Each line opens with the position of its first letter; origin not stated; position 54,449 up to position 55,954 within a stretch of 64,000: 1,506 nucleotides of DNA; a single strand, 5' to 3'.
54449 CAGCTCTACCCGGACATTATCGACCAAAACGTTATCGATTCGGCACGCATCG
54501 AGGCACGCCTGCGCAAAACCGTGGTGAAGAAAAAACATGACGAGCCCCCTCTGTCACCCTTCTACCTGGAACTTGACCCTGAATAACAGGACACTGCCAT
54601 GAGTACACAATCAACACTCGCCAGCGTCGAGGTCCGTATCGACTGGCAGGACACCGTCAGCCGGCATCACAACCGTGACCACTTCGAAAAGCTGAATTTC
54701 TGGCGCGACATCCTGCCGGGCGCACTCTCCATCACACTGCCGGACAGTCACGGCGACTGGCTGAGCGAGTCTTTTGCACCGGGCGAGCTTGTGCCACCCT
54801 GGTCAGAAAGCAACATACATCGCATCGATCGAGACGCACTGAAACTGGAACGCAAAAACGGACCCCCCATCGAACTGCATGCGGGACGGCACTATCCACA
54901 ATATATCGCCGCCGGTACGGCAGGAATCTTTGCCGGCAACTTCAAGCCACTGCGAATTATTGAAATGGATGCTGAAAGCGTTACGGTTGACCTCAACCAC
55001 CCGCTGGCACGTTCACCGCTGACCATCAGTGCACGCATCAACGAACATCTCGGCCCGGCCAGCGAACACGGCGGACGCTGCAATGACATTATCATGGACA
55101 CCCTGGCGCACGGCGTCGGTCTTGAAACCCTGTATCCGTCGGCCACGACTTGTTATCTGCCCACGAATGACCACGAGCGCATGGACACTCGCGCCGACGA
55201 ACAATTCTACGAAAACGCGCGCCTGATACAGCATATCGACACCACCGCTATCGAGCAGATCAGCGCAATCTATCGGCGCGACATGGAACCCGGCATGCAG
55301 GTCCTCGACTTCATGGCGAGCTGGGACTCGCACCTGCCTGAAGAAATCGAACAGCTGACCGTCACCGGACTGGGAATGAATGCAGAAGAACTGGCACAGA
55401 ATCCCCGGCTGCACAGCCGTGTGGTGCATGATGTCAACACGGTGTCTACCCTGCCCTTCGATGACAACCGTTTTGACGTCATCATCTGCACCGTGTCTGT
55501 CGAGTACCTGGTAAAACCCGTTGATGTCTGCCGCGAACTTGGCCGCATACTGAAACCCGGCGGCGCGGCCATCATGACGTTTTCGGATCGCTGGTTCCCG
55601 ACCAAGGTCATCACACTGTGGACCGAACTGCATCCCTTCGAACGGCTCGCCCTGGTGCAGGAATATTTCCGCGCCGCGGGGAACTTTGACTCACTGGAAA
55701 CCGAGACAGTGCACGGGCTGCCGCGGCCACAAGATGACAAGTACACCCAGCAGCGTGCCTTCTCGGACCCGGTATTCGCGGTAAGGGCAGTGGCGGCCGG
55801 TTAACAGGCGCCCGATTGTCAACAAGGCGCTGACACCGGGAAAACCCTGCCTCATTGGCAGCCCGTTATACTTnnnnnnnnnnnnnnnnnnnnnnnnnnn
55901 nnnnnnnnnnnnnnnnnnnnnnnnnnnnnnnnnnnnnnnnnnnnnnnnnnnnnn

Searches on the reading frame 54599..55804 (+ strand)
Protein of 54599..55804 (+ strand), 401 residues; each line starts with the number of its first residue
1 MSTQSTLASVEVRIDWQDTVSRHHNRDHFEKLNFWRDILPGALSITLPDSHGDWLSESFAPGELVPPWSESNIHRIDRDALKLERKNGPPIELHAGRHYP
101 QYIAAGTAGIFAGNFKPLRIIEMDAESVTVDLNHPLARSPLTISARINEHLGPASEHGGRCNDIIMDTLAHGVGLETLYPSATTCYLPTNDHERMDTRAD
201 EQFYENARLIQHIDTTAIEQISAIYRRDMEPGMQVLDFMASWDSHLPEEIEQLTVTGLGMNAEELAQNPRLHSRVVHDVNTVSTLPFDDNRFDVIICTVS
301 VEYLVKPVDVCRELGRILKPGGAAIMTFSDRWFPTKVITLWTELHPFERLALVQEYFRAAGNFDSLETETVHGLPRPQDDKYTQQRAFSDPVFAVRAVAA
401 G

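Call 80: search_protein_families(library=pfam, proteins=[window:54599-55804:+], max_evalue=0.00001)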
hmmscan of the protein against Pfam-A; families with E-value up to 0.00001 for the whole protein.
window:54599-55804:+ (401 aa): 2 families
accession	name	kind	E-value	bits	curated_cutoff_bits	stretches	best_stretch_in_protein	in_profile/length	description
PF08241.18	Methyltransf_11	-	3.6e-10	40.8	21.2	1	254-325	20-94/95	Methyltransferase domain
PF13649.12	Methyltransf_25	-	6.9e-07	30.3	27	1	249-322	18-97/97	Methyltransferase domain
